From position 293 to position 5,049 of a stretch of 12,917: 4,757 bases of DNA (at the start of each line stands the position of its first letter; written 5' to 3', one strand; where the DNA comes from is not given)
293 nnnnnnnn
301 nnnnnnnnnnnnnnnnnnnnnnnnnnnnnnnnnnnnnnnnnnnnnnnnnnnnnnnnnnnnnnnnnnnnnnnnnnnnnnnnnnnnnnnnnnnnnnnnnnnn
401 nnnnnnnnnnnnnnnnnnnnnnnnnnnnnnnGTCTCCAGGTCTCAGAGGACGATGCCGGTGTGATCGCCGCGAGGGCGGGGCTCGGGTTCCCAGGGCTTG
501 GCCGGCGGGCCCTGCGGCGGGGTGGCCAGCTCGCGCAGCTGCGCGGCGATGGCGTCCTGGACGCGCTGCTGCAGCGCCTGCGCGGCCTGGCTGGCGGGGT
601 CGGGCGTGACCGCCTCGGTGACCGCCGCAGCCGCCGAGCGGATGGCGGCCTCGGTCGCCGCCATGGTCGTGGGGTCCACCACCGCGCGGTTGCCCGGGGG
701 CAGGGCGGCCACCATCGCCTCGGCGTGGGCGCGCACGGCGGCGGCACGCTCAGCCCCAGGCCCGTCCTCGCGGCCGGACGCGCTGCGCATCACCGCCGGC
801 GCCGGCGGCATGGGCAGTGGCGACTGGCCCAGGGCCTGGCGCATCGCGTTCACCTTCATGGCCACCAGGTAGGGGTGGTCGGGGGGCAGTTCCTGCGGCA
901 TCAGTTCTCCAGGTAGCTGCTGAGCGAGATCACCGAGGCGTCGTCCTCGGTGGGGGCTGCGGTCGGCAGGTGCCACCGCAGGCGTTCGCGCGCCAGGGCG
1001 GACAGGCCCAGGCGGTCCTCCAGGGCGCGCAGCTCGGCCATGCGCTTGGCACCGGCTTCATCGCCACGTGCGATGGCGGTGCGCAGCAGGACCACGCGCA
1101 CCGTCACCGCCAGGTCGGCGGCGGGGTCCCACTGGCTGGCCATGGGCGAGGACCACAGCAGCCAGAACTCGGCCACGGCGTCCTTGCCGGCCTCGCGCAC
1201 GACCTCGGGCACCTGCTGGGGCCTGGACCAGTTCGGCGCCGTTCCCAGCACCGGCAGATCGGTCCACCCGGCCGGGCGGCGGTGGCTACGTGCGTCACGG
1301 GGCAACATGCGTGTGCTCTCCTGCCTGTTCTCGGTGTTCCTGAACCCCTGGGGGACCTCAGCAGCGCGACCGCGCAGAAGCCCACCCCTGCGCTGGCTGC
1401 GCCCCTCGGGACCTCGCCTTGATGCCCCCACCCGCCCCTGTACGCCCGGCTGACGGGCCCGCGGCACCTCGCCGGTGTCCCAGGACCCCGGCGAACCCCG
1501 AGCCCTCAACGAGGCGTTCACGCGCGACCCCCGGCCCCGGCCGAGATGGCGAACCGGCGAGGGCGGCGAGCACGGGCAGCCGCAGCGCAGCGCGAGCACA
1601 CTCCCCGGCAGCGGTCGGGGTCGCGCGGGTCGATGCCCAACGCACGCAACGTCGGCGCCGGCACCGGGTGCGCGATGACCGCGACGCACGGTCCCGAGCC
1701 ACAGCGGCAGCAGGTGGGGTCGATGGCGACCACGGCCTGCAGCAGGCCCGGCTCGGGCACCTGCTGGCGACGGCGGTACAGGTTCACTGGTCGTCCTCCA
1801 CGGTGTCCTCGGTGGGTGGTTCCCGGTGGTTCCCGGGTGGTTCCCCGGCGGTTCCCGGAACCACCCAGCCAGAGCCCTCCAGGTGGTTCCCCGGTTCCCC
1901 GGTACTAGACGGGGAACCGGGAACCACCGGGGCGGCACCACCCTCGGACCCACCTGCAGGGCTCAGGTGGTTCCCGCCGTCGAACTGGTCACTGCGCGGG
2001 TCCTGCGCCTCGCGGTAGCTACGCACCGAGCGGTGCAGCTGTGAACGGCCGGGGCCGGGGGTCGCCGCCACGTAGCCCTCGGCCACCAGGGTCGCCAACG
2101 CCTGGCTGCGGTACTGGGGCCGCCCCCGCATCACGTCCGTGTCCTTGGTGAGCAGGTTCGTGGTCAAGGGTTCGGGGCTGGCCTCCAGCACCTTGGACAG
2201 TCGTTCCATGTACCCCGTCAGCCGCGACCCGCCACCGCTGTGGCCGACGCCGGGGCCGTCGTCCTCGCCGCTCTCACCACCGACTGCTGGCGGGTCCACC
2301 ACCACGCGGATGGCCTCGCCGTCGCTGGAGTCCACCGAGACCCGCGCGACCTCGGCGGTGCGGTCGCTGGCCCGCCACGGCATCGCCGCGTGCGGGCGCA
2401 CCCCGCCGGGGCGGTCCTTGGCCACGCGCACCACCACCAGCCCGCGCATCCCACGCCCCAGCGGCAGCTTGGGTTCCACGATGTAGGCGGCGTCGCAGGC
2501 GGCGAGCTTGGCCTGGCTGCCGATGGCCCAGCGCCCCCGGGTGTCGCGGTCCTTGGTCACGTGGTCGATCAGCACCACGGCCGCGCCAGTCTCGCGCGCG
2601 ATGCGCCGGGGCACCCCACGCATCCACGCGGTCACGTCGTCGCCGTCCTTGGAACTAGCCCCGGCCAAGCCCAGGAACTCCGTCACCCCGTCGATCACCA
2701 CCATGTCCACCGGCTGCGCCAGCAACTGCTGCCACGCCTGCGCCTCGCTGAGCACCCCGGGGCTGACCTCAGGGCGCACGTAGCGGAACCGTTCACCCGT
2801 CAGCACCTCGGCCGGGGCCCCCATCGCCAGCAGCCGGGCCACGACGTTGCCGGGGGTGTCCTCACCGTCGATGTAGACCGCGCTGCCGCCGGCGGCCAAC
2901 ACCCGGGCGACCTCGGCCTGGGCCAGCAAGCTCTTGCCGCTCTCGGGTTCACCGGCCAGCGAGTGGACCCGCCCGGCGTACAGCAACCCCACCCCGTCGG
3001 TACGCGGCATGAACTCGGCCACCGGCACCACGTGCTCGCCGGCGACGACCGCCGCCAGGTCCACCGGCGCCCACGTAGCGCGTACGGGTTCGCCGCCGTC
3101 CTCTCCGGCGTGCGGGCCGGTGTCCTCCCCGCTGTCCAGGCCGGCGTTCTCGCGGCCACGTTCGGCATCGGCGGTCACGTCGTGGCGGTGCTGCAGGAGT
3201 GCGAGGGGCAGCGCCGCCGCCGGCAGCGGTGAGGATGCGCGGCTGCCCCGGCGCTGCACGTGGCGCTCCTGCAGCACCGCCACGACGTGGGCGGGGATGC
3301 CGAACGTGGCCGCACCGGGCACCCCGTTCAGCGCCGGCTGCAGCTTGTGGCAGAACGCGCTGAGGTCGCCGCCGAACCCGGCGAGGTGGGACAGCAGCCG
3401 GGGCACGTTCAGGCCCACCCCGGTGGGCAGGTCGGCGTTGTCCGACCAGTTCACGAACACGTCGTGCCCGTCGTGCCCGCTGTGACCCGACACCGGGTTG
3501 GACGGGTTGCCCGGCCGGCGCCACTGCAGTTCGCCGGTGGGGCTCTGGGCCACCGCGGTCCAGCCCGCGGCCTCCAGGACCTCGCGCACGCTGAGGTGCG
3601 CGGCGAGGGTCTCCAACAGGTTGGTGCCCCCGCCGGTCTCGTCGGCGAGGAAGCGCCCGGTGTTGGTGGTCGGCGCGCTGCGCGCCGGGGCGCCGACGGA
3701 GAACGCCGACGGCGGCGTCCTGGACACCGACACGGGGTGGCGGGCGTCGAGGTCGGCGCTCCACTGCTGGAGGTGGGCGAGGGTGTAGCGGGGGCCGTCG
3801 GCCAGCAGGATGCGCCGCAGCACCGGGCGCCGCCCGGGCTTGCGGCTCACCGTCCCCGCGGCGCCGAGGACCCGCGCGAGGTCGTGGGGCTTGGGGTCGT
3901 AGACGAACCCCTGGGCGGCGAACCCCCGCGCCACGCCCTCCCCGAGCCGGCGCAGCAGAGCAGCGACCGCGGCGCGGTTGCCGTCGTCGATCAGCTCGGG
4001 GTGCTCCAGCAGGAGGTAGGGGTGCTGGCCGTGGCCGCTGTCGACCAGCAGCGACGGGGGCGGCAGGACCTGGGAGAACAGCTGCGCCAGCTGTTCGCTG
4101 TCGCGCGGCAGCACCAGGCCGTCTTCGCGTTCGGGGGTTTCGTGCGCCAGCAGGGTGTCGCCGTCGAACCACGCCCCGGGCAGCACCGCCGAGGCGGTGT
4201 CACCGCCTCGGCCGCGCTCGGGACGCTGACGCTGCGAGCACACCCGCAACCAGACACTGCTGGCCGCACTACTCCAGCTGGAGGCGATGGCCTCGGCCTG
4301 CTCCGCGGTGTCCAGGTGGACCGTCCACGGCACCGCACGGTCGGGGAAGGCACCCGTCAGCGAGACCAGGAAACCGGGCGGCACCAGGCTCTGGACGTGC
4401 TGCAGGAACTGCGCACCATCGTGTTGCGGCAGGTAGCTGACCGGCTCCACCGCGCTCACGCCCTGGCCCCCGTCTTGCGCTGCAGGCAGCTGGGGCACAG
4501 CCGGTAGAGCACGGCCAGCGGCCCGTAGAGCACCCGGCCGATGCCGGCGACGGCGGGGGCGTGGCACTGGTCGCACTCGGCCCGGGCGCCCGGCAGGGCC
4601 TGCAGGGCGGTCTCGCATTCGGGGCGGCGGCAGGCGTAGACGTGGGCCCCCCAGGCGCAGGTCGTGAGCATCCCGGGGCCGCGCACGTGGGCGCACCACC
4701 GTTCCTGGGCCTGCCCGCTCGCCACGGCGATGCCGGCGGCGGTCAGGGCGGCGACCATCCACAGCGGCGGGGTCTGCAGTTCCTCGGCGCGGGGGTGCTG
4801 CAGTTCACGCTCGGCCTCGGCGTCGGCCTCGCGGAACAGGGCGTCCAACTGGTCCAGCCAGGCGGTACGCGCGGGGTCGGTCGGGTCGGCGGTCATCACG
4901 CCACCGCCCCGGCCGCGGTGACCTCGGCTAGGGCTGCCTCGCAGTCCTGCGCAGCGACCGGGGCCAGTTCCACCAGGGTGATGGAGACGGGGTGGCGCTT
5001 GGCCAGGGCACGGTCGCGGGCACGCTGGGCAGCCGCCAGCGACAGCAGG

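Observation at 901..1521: TerS-like gene without TerL or capsid genes inside a replication operon: plasmid-form phage satellite or packaging hijacker?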

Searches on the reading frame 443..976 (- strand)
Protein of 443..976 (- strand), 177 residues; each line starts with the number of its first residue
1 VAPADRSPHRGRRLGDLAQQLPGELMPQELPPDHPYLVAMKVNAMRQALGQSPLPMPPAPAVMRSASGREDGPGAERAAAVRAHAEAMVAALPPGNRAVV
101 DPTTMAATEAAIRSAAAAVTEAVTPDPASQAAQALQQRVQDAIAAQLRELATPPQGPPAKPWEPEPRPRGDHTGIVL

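Call 6: search_protein_families(library=pfam, proteins=[window:443-976:-], max_evalue=10)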
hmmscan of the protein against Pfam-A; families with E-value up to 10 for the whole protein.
window:443-976:- (177 aa): 3 families
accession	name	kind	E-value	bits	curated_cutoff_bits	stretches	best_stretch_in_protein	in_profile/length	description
PF24886.1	DUF7740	-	0.029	15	28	1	105-135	16-47/65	Domain of unknown function (DUF7740)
PF14863.12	Alkyl_sulf_dimr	-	0.94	10.3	26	1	82-147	56-120/139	Alkyl sulfatase dimerisation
PF05568.16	ASFV_J13L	-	1.4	9.1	23.6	1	74-134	98-158/189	African swine fever virus J13L protein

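Call 7: search_protein_families(library=phrogs, proteins=[window:443-976:-], max_evalue=1)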
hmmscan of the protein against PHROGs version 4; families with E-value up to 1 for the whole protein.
window:443-976:- (177 aa): 0 families

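Call 8: search_protein_families(library=ncbifam, proteins=[window:443-976:-], max_evalue=1)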
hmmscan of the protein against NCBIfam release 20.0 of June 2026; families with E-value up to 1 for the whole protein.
window:443-976:- (177 aa): 1 family
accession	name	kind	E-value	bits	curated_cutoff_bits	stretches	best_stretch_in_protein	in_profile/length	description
NF040977.1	RepA_IncFII_LM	equivalog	0.11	12.2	70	1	57-131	42-115/266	plasmid replication initiator RepA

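Call 22: search_protein_families(library=phrogs, proteins=[window:443-901:-], max_evalue=0.1)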
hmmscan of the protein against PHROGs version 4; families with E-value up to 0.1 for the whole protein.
window:443-901:- (152 aa): 0 families

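Call 66: find_related_loci(query=window:443-901:-, collection=viral_contigs, flank=8000)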
Query window:443-901:- (152 aa) in viral_contigs; peptide patterns used: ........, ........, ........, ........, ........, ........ (x = any residue, [..] = any of these).
13 stretches matched a pattern, but none encodes a relative of the query by tblastn (E <= 1e-3).

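Call 79: search_protein_families(library=padloc, proteins=[window:443-901:-], max_evalue=0.01)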
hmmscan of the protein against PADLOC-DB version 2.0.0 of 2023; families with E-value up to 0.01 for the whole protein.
window:443-901:- (152 aa): 0 families

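Call 88: predict_structure(protein=window:443-901:-)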
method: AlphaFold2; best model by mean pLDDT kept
length: 152 residues; sequences in the alignment: 1
mean_pLDDT: 66.4   pTM: 0.25
mean pLDDT of the five models: 66.4, 64.1, 60.7, 58.0, 57.0
residues with pLDDT >= 90: 13; 70-90: 38; 50-70: 88; < 50: 13
segments of 3 or more residues with pLDDT < 50: 38-41, 43-45
pLDDT, mean of each block of 10 residues (from residue 1): 67 89 90 61 50 62 61 54 61 55 66 88 69 66 59 58
secondary structure, 60 per line:
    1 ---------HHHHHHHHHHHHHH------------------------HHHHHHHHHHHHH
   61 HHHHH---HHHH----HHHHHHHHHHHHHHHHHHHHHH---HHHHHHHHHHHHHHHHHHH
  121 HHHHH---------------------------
elements in order: H10-23 H48-65 H69-72 H77-98 H102-125

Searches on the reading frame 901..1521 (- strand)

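Call 6: search_protein_families(library=pfam, proteins=[window:901-1521:-], max_evalue=10)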
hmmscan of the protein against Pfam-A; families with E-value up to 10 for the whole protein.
window:901-1521:- (206 aa): 1 family
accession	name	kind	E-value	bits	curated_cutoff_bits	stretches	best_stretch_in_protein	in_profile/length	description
PF25673.1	Terminase_7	-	2.3e-07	31.3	27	1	93-203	23-134/139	Phage terminase small subunit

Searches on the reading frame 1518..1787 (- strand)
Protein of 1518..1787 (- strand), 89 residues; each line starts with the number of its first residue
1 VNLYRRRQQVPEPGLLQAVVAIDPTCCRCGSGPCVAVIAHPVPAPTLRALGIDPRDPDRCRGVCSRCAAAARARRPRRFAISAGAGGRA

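Call 6: search_protein_families(library=pfam, proteins=[window:1518-1787:-], max_evalue=10)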
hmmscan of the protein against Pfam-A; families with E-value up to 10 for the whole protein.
window:1518-1787:- (89 aa): 0 families

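Call 7: search_protein_families(library=phrogs, proteins=[window:1518-1787:-], max_evalue=1)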
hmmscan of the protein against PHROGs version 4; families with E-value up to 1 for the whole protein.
window:1518-1787:- (89 aa): 1 family
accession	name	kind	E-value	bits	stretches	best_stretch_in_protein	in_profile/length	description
phrog_589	-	DNA, RNA and nucleotide metabolism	0.0038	18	1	21-78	89-145/179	HNH endonuclease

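Call 8: search_protein_families(library=ncbifam, proteins=[window:1518-1787:-], max_evalue=1)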
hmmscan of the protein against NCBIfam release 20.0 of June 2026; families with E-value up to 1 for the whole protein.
window:1518-1787:- (89 aa): 0 families

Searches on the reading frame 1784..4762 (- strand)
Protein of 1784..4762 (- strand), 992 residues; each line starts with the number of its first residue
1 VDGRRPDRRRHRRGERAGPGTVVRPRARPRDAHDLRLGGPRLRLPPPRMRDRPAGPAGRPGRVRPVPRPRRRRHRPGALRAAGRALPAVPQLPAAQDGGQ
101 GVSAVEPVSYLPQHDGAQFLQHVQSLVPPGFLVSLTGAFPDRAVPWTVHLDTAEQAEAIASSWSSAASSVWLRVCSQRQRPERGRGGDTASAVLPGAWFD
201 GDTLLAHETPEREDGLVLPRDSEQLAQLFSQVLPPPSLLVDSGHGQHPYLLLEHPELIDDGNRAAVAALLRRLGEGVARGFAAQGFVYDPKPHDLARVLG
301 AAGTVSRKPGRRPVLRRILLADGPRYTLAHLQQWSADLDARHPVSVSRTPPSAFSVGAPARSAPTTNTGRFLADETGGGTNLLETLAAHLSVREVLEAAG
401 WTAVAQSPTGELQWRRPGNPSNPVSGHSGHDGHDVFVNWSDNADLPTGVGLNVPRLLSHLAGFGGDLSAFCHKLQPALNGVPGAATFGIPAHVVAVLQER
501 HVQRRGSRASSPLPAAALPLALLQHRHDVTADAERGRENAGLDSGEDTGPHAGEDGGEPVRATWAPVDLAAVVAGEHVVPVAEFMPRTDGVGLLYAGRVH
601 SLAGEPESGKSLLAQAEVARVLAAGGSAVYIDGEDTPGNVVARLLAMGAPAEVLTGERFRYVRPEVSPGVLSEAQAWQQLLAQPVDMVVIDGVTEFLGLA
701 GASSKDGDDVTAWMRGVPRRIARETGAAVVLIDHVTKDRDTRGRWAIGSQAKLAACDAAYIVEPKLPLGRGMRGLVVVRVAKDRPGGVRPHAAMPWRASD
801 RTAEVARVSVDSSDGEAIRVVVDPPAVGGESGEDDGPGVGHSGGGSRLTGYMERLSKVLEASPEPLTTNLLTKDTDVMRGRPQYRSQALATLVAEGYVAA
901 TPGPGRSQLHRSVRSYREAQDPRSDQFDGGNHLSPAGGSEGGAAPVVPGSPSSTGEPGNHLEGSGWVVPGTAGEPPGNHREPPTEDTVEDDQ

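Call 12: search_protein_families(library=pfam, proteins=[window:1784-4762:-], max_evalue=0.1)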
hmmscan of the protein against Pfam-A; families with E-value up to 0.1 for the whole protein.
window:1784-4762:- (992 aa): 3 families
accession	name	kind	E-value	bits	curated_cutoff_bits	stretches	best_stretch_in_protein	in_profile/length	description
PF13481.12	AAA_25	-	3.3e-16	59.9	27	1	592-740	28-195/195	AAA domain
PF00154.27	RecA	-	0.014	15.3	27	1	589-647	44-102/262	recA bacterial DNA recombination protein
PF06745.19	ATPase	-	0.02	14.7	26.6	0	594-655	16-78/231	KaiC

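Call 22: search_protein_families(library=phrogs, proteins=[window:1784-4762:-], max_evalue=0.1)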
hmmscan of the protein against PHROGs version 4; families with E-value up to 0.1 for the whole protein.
window:1784-4762:- (992 aa): 9 families
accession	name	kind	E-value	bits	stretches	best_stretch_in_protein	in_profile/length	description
phrog_695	-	DNA, RNA and nucleotide metabolism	1.7e-24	87.6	1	577-927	364-680/704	DNA polymerase/primase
phrog_239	-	DNA, RNA and nucleotide metabolism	3.5e-12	47.1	1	582-803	342-594/801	DNA primase/helicase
phrog_2478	-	DNA, RNA and nucleotide metabolism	2.1e-08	33.7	1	152-333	37-213/854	DNA polymerase/primase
phrog_2850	-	unknown function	3e-08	34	1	673-826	248-384/465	-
phrog_243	-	DNA, RNA and nucleotide metabolism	6.4e-07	29.6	1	672-743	130-199/273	DnaB-like replicative helicase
phrog_3123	-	unknown function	0.00028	20.6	1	683-741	456-511/583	-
phrog_906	-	DNA, RNA and nucleotide metabolism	0.00085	19.1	1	592-765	522-699/872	DNA polymerase/primase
phrog_8337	-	DNA, RNA and nucleotide metabolism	0.016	15.6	1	592-648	63-119/273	DNA repair protein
phrog_97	-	other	0.051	13.7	1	597-693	73-173/506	UvsX-like recombinase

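Call 67: find_related_loci(query=window:1784-4450:-, collection=viral_contigs, flank=8000)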
Query window:1784-4450:- (888 aa) in viral_contigs; peptide patterns used: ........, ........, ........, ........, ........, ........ (x = any residue, [..] = any of these).
4 stretches matched a pattern; 1 encode a relative of the query (tblastn E <= 1e-3); 1 distinct loci.
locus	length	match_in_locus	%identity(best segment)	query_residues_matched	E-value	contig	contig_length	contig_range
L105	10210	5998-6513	26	530-706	3e-4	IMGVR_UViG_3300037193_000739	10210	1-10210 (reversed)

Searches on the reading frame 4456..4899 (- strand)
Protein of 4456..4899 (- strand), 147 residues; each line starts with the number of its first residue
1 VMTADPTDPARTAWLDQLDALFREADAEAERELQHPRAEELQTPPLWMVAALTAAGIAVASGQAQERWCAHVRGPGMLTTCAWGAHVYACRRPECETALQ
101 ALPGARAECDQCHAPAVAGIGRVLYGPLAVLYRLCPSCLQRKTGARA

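Call 12: search_protein_families(library=pfam, proteins=[window:4456-4899:-], max_evalue=0.1)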
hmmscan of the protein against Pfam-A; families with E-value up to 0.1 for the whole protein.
window:4456-4899:- (147 aa): 0 families

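Call 22: search_protein_families(library=phrogs, proteins=[window:4456-4899:-], max_evalue=0.1)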
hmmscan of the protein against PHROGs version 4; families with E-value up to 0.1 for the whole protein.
window:4456-4899:- (147 aa): 0 families

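Call 79: search_protein_families(library=padloc, proteins=[window:4456-4899:-], max_evalue=0.01)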
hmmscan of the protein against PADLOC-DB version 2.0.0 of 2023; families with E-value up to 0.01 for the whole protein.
window:4456-4899:- (147 aa): 0 families
